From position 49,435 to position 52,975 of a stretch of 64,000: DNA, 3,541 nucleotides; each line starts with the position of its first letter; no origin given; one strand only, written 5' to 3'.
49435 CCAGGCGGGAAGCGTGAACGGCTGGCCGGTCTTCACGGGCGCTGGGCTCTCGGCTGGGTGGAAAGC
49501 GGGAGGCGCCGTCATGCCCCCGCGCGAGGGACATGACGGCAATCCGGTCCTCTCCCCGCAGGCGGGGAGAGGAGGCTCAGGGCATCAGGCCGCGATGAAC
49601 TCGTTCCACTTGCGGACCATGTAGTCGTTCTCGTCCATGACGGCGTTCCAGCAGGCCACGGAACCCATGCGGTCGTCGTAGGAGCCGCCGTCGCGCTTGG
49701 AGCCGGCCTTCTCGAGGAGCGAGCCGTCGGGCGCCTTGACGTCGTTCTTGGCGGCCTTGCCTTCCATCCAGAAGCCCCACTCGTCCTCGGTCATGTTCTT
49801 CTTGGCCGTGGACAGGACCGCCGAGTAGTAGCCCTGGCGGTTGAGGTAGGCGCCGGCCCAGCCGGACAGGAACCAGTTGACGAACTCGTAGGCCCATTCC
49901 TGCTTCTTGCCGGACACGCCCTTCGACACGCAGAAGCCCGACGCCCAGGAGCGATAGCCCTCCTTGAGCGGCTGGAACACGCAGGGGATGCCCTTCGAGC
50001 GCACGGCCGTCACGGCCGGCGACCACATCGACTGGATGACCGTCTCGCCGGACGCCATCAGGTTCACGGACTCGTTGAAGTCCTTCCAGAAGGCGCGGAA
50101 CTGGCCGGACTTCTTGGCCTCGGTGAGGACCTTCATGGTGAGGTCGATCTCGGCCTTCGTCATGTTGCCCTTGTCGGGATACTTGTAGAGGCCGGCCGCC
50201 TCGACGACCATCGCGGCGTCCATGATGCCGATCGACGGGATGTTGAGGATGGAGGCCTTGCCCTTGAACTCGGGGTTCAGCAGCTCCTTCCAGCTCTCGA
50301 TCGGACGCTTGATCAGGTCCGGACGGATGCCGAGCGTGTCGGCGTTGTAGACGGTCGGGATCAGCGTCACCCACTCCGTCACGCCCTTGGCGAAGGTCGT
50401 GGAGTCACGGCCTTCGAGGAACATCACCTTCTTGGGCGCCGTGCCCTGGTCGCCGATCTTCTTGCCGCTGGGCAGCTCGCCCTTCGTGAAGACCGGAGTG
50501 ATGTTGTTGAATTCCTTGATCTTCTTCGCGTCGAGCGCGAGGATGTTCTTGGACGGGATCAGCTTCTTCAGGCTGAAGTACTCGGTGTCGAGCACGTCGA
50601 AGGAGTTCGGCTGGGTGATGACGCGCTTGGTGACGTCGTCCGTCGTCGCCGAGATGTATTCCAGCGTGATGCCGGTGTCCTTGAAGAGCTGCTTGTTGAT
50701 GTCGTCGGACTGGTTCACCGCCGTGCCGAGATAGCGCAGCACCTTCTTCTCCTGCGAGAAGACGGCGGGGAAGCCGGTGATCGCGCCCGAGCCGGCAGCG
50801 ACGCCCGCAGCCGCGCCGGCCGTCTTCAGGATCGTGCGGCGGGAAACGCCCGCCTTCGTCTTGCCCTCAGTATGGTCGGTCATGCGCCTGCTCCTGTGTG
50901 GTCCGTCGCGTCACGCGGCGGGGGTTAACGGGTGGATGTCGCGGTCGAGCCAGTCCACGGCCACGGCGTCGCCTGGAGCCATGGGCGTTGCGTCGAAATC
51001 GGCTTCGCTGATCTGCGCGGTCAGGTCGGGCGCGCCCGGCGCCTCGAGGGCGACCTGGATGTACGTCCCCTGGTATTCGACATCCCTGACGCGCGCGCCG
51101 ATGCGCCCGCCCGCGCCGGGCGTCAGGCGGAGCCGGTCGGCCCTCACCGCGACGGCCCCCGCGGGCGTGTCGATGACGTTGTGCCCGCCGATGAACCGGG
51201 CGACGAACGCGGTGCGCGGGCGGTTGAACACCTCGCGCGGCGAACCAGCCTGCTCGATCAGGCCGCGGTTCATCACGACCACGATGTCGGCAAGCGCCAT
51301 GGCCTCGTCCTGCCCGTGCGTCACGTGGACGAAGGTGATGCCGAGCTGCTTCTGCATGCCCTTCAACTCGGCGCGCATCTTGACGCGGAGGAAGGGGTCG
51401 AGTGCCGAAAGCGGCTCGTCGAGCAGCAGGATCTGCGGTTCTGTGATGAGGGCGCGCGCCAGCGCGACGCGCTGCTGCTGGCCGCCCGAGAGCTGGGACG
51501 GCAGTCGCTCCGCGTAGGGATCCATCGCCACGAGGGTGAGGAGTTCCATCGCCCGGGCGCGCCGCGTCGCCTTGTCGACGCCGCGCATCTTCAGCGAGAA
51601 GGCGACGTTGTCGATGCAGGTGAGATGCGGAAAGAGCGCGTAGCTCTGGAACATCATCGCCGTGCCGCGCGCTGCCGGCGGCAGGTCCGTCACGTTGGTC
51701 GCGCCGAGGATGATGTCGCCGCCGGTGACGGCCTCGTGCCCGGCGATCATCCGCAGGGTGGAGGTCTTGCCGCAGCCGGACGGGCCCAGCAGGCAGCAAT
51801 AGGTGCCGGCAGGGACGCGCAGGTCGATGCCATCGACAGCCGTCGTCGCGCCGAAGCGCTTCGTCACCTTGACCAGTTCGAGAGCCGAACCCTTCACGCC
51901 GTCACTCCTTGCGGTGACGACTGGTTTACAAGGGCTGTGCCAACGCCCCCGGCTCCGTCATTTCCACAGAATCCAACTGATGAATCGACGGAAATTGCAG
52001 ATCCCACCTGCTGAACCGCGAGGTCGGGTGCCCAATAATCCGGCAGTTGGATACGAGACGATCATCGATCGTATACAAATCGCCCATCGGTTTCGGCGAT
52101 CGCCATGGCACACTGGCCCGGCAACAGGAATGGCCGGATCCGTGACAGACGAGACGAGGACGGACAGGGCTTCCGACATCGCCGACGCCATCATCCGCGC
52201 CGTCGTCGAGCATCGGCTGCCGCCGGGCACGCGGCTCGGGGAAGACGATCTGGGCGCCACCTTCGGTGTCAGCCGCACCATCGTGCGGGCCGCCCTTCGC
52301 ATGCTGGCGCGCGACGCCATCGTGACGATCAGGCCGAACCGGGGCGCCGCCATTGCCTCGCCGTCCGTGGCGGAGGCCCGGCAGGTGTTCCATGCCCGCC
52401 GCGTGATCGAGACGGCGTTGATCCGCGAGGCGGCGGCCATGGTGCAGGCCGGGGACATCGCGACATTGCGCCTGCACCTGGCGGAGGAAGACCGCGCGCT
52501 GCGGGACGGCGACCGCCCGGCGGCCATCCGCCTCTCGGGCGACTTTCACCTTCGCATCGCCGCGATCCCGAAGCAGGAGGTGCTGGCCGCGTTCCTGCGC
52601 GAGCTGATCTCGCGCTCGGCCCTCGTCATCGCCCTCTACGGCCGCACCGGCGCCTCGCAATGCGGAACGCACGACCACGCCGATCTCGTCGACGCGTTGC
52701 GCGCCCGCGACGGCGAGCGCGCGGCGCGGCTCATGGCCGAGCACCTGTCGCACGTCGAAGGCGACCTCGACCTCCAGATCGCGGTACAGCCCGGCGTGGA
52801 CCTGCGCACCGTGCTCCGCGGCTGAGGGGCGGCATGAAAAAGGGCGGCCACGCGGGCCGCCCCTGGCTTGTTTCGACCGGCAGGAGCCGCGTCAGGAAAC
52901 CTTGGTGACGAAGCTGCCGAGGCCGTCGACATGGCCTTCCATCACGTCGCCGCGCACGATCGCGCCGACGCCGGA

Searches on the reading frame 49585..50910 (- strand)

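Call 33: search_protein_families(library=pfam, proteins=[window:49585-50910:-])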
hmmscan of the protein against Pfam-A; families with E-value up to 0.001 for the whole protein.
window:49585-50910:- (441 aa): 2 families
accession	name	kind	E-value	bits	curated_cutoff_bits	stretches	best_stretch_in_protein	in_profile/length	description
PF13416.11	SBP_bac_8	-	7.7e-17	62.4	27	1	77-369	8-266/279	Bacterial extracellular solute-binding protein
PF13343.11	SBP_bac_6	-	3.7e-09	36.8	24.6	1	187-375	68-229/245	Bacterial extracellular solute-binding protein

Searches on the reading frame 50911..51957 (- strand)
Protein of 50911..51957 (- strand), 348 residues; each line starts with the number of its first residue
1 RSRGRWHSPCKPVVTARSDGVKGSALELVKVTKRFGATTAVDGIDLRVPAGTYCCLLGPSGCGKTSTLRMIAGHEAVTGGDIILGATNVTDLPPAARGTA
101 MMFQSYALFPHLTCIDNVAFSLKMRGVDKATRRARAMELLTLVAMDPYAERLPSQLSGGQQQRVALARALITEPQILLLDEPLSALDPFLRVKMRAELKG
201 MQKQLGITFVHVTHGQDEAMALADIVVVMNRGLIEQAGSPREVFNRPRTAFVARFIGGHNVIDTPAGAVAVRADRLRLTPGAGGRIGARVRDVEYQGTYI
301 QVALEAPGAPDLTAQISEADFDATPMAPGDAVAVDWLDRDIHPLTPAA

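Call 33: search_protein_families(library=pfam, proteins=[window:50911-51957:-])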
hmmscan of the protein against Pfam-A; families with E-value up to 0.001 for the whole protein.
window:50911-51957:- (348 aa): 2 families
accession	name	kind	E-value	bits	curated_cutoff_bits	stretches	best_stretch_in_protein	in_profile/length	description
PF00005.33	ABC_tran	-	1.9e-30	106.7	25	1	42-183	2-136/137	ABC transporter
PF08402.16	TOBE_2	-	6.6e-13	49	21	1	269-343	1-75/76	TOBE domain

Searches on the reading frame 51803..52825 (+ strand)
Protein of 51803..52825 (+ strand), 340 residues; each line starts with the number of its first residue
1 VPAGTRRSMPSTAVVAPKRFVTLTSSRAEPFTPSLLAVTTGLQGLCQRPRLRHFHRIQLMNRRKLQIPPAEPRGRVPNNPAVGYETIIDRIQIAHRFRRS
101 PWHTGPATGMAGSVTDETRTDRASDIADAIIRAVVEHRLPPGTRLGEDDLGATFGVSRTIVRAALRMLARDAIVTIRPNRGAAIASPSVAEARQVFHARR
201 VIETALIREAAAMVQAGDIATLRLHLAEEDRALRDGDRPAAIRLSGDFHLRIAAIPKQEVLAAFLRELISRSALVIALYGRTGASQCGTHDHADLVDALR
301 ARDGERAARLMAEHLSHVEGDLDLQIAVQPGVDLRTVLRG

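Call 33: search_protein_families(library=pfam, proteins=[window:51803-52825:+])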
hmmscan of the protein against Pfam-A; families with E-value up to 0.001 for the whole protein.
window:51803-52825:+ (340 aa): 2 families
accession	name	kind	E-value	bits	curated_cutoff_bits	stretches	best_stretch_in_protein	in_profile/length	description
PF07729.17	FCD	-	4.2e-20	72.8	24.3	1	194-316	1-124/125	FCD domain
PF00392.27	GntR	-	5.8e-15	55.2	27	1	124-183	3-63/64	Bacterial regulatory proteins, gntR family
